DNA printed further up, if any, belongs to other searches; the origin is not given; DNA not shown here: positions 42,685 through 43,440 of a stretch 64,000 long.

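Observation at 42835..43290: STAY-GREEN (Mg-dechelatase) homolog in a presumed non-phototroph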

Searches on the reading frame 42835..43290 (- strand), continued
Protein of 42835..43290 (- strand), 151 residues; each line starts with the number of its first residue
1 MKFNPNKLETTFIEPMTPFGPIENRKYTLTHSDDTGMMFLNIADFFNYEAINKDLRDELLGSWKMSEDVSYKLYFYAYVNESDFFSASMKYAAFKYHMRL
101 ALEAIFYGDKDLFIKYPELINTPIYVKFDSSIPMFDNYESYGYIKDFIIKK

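Call 74: find_homologous_proteins(query=P0135, max_evalue=0.00001)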
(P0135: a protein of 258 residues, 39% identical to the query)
Query P0135 (258 aa): 854 proteins with E <= 0.00001 among 1383 candidates; the best 120 are listed.
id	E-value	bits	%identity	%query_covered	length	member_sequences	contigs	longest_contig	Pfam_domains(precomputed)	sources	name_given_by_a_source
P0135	1.8e-166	570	100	100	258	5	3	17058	PF12638.13,PF13027.12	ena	-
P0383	2.3e-111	390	70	100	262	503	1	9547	PF12638.13,PF13027.12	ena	-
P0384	3.8e-110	386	71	100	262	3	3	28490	PF12638.13,PF13027.12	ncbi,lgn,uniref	ncbi:staygreen family protein [Clostridium sp.]|uniref:staygreen family protein n=1 Tax=Clostridium 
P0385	3.6e-105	369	67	100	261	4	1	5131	PF12638.13,PF13027.12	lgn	-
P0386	1.0e-102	361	68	100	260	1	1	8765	PF12638.13,PF13027.12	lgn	-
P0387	2.9e-101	356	65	100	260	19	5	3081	PF12638.13,PF13027.12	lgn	-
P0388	3.7e-100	353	65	100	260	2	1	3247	PF12638.13,PF13027.12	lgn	-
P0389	6.5e-100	352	62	100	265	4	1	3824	PF12638.13,PF13027.12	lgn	-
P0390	1.4e-99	351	64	100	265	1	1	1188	PF12638.13,PF13027.12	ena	-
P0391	2.9e-99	350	63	100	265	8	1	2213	PF12638.13,PF13027.12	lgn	-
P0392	6.5e-99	349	64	100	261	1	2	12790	PF12638.13,PF13027.12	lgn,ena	-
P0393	1.1e-98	348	63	100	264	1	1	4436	PF12638.13,PF13027.12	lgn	-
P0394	8.1e-97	342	61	100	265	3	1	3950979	PF12638.13,PF13027.12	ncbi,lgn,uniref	ncbi:staygreen family protein [Clostridium sp. B9]|uniref:staygreen family protein n=1 Tax=Clostridi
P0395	1.2e-58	217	48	98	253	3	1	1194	PF12638.13,PF13027.12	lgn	-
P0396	5.1e-56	208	42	100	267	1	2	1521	PF12638.13,PF13027.12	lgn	-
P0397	2.4e-55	206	43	100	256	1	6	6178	PF12638.13,PF13027.12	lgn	-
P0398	1.1e-53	201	44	97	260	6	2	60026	PF12638.13,PF13027.12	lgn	-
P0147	1.5e-53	200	43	100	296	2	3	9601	PF12638.13,PF13027.12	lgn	-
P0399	2.5e-53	199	44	98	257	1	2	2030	PF12638.13,PF13027.12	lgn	-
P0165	4.8e-52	195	45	97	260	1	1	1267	PF12638.13,PF13027.12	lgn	-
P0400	8.6e-52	194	45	98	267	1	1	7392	PF12638.13,PF13027.12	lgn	-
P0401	2.7e-50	189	44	98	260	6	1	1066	PF12638.13,PF13027.12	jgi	jgi:hypothetical protein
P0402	3.4e-49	186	44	98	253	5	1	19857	PF12638.13,PF13027.12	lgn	-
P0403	6.1e-48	182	63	55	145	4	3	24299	PF12638.13,PF13027.12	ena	-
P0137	4.4e-46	176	39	100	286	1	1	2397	PF12638.13,PF13027.12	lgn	-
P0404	2.5e-44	170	37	100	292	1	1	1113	PF12638.13,PF13027.12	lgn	-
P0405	3.2e-44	170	39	100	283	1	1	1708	PF12638.13,PF13027.12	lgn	-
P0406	1.2e-43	168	35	100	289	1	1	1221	PF12638.13,PF13027.12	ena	-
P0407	1.7e-43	167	37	100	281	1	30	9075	PF12638.13,PF13027.12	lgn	-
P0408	3.3e-43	166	35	100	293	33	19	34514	PF12638.13,PF13027.12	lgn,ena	-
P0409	1.0e-42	165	34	100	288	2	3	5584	PF12638.13,PF13027.12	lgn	-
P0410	6.0e-42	162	36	100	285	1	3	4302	PF12638.13,PF13027.12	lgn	-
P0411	3.2e-41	160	37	100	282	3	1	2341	PF12638.13,PF13027.12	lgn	-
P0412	1.4e-40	158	37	100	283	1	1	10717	PF12638.13,PF13027.12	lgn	-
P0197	1.8e-40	157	36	99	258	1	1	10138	PF12638.13,PF13027.12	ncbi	ncbi:MAG: staygreen family protein [Clostridium sp.]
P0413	1.8e-40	157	39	100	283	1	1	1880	PF12638.13,PF13027.12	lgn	-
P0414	2.3e-40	157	36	100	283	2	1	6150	PF12638.13,PF13027.12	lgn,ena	-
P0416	1.4e-39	154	38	94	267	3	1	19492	PF12638.13,PF13027.12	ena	-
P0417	5.4e-39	152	38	94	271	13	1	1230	PF12638.13,PF13027.12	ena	-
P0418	9.0e-39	152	37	94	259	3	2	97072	PF12638.13,PF13027.12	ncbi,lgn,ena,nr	ncbi:MAG: staygreen family protein [Clostridium sp.]|nr:staygreen family protein [Clostridium sp.]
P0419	1.9e-38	151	38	95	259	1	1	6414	PF12638.13,PF13027.12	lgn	-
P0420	1.9e-38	151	55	57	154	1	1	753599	PF12638.13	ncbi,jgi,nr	ncbi:MAG: hypothetical protein K0R71_2289 [Bacillales bacterium]|jgi:hypothetical protein|nr:hypothe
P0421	2.6e-38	150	39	94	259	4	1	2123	PF12638.13,PF13027.12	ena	-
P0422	2.9e-38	150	40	87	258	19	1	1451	PF12638.13,PF13027.12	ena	-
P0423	4.8e-38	149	35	98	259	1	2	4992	PF12638.13,PF13027.12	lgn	-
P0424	8.4e-38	149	38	97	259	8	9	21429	PF12638.13,PF13027.12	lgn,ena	-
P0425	1.4e-37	148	36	94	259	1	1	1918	PF12638.13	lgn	-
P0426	6.5e-37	146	35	95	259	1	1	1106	PF12638.13,PF13027.12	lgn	-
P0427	9.4e-37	145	39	87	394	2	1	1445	PF12638.13,PF27120.1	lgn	-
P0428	9.6e-37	145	37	95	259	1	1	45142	PF12638.13,PF13027.12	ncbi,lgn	-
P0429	1.2e-36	145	50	54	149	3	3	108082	PF12638.13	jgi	jgi:hypothetical protein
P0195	1.3e-36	145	34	98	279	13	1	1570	PF12638.13,PF13027.12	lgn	-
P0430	6.3e-36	142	49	56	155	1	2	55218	PF12638.13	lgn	-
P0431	2.3e-35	141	53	54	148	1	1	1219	PF12638.13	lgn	-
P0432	3.0e-35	140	50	54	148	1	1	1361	PF12638.13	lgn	-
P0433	4.2e-35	140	38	88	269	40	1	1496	PF12638.13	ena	-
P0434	6.1e-35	139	51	56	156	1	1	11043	PF12638.13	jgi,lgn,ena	-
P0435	8.3e-35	139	52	54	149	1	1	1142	PF12638.13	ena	-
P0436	8.9e-35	139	51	55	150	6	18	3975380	PF12638.13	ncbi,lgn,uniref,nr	ncbi:hypothetical protein G8E05_07100 [Clostridium botulinum]|uniref:staygreen family protein n=1 Ta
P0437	9.2e-35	139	37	87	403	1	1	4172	PF12638.13,PF27120.1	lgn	-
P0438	9.5e-35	139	50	57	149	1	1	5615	PF12638.13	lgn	-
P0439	1.2e-34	138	37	87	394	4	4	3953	PF12638.13,PF27120.1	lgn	-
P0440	2.0e-34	137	49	54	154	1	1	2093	PF12638.13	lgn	-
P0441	2.2e-34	137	51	54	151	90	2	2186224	PF12638.13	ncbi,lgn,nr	ncbi:staygreen family protein [Clostridium botulinum]|nr:staygreen family protein [Clostridium botul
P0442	3.3e-34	137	50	56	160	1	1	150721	PF12638.13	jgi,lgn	-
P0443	3.5e-34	137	38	87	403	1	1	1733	PF12638.13,PF27120.1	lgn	-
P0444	3.6e-34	137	52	54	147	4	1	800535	PF12638.13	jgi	jgi:hypothetical protein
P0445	5.0e-34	136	51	54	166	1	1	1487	PF12638.13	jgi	jgi:hypothetical protein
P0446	5.4e-34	136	51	54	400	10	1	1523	PF12638.13,PF27120.1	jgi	jgi:hypothetical protein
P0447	5.4e-34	136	51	54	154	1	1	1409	PF12638.13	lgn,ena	-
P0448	6.2e-34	136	49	54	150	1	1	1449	PF12638.13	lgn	-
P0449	6.5e-34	136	48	54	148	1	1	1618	PF12638.13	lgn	-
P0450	6.9e-34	136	51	54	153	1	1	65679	PF12638.13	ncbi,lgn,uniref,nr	ncbi:staygreen family protein [Clostridium uliginosum]|uniref:Staygreen protein n=1 Tax=Clostridium 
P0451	8.8e-34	135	52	56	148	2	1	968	PF12638.13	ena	-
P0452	1.1e-33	135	36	87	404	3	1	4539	PF12638.13,PF27120.1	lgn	-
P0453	1.3e-33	135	51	54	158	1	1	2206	PF12638.13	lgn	-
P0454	1.4e-33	135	48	56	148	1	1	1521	PF12638.13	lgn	-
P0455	1.5e-33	135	50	54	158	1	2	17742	PF12638.13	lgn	-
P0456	1.6e-33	134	49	60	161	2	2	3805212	PF12638.13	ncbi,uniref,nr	ncbi:staygreen family protein [Clostridium thermarum]|uniref:staygreen family protein n=1 Tax=Clostr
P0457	1.7e-33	134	49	54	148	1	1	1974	PF12638.13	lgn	-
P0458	1.9e-33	134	52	54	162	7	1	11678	PF12638.13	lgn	-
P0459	1.9e-33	134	50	56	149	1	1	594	PF12638.13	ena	-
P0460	2.1e-33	134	48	56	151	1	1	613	PF12638.13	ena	-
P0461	2.9e-33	134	51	54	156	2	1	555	PF12638.13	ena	-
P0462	3.1e-33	134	51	54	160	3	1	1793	PF12638.13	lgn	-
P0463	3.4e-33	133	51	54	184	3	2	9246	PF12638.13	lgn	-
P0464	3.6e-33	133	50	59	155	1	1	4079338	PF12638.13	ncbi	ncbi:staygreen family protein [Clostridiaceae bacterium 35-E11]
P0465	3.6e-33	133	49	54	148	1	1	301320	PF12638.13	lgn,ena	-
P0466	5.9e-33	133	49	56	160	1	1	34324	PF12638.13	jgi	jgi:hypothetical protein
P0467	6.3e-33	133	50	55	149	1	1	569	PF12638.13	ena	-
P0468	6.5e-33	133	51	54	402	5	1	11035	PF12638.13,PF27120.1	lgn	-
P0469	7.3e-33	132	51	56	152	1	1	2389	PF12638.13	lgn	-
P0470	7.3e-33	132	49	56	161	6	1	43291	PF12638.13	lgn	-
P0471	8.2e-33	132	50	54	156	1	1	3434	PF12638.13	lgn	-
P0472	8.8e-33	132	48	56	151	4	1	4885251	PF12638.13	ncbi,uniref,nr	ncbi:staygreen family protein [Clostridium felsineum]|uniref:staygreen family protein n=1 Tax=Clostr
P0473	9.6e-33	132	50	54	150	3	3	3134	PF12638.13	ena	-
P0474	9.6e-33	132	48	57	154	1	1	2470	PF12638.13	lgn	-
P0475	9.8e-33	132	49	56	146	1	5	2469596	PF12638.13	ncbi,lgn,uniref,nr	ncbi:staygreen family protein [Acetohalobium arabaticum]|uniref:Staygreen protein domain-containing 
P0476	1.1e-32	132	49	54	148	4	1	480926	PF12638.13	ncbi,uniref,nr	ncbi:staygreen family protein [Orenia marismortui]|uniref:staygreen family protein n=1 Tax=Orenia ma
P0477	1.2e-32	132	52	52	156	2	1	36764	PF12638.13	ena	-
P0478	1.2e-32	132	50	55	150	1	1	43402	PF12638.13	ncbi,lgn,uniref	ncbi:staygreen family protein [Neobacillus niacini]|uniref:staygreen family protein n=1 Tax=Neobacil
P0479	1.3e-32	131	51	54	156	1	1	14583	PF12638.13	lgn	-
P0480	1.5e-32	131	51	53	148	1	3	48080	PF12638.13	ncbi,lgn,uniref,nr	ncbi:staygreen family protein [Clostridiisalibacter paucivorans]|uniref:staygreen family protein n=1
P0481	1.8e-32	131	49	54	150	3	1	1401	PF12638.13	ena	-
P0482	1.9e-32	131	49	56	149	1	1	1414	PF12638.13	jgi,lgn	jgi:hypothetical protein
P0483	1.9e-32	131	46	60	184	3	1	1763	PF12638.13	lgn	-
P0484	2.0e-32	131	49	54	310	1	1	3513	PF12638.13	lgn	-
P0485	2.0e-32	131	49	56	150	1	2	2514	PF12638.13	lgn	-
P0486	2.4e-32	131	50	56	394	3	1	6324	PF12638.13,PF27120.1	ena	-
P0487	2.6e-32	131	50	54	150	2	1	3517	PF12638.13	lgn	-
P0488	2.7e-32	130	51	56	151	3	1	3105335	PF12638.13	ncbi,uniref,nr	ncbi:staygreen family protein [Gottschalkia acidurici]|uniref:staygreen family protein n=1 Tax=Clost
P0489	2.8e-32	130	50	54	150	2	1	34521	PF12638.13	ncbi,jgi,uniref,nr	ncbi:staygreen family protein [Paramaledivibacter caminithermalis]|jgi:hypothetical protein|uniref:S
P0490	3.0e-32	130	48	56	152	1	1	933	PF12638.13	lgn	-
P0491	3.1e-32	130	49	54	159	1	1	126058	PF12638.13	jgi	jgi:hypothetical protein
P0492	3.2e-32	130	50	56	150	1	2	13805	PF12638.13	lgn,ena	-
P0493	3.6e-32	130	33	98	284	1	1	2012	PF12638.13,PF13027.12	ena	-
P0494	3.6e-32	130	49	54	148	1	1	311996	PF12638.13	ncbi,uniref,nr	ncbi:staygreen family protein [Clostridium ganghwense]|uniref:Staygreen family protein n=1 Tax=Clost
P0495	3.7e-32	130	46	56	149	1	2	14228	PF12638.13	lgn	-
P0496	3.7e-32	130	49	54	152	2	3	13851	PF12638.13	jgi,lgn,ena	-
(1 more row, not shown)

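Call 75: find_encoding_contigs(protein=P0394, flank=4000, max_places=1)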
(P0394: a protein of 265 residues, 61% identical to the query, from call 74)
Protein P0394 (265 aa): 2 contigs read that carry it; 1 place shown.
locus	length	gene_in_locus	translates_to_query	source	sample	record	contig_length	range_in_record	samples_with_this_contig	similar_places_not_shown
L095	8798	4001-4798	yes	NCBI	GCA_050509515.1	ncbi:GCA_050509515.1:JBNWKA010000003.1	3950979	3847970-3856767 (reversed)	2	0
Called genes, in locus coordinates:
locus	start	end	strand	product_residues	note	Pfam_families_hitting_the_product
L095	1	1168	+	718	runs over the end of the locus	PF12698:ABC2_membrane_3, PF01061:ABC2_membrane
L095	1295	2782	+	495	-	PF07669:Eco57I, PF02384:N6_Mtase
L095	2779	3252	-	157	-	PF01625:PMSR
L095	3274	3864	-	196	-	PF12464:Mac, PF00132:Hexapep, PF14602:Hexapep_2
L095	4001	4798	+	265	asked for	PF12638:Staygreen, PF13027:DUF3888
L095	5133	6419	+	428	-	PF01053:Cys_Met_Meta_PP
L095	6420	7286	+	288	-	PF04204:HTS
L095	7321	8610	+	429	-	PF03447:NAD_binding_3, PF00742:Homoserine_dh, PF01842:ACT, PF22629:ACT_AHAS_ss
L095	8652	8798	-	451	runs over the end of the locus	PF07670:Gate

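Call 76: find_encoding_contigs(protein=P0441, flank=4000, max_places=1)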
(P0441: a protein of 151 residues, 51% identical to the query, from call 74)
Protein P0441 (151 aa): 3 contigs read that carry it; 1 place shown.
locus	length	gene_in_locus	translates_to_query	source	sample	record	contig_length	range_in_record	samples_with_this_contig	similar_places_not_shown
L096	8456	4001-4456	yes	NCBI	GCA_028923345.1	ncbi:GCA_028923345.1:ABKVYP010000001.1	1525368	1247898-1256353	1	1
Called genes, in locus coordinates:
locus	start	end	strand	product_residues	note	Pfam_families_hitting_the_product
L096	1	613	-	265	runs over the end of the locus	PF00376:MerR, PF13411:MerR_1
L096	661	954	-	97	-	-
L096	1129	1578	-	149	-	PF01047:MarR, PF12802:MarR_2 (faint), PF13404:HTH_AsnC-type, PF13412:HTH_24, PF01325:Fe_dep_repress (weak), PF01037:AsnC_trans_reg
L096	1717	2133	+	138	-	-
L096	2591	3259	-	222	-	PF05401:NodS (weak), PF01209:Ubie_methyltran, PF13489:Methyltransf_23, PF05175:MTS (weak), PF13847:Methyltransf_31, PF08241:Methyltransf_11, PF08242:Methyltransf_12, PF13649:Methyltransf_25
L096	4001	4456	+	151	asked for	PF12638:Staygreen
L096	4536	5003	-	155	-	PF12844:HTH_19, PF13560:HTH_31, PF01381:HTH_3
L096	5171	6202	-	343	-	PF00135:COesterase, PF20434:BD-FAE, PF07859:Abhydrolase_3, PF00326:Peptidase_S9 (faint)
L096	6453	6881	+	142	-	PF11155:DUF2935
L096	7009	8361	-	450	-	PF01979:Amidohydro_1, PF07969:Amidohydro_3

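Call 77: find_encoding_contigs(protein=P0468, flank=4000, max_places=1)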
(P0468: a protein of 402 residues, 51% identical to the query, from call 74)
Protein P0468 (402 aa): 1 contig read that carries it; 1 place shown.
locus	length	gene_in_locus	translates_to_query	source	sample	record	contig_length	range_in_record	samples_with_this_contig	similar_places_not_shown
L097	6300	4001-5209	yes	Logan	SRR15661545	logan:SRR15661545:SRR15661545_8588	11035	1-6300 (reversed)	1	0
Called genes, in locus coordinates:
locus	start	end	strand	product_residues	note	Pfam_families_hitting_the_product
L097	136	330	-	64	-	-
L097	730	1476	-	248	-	PF00376:MerR, PF13411:MerR_1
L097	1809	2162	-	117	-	PF12762:DDE_Tnp_IS1595 (weak)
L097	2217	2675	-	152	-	-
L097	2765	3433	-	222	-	PF07508:Recombinase, PF13408:Zn_ribbon_recom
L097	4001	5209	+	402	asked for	PF12638:Staygreen, PF27120:YybI_C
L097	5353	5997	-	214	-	PF14344:DUF4397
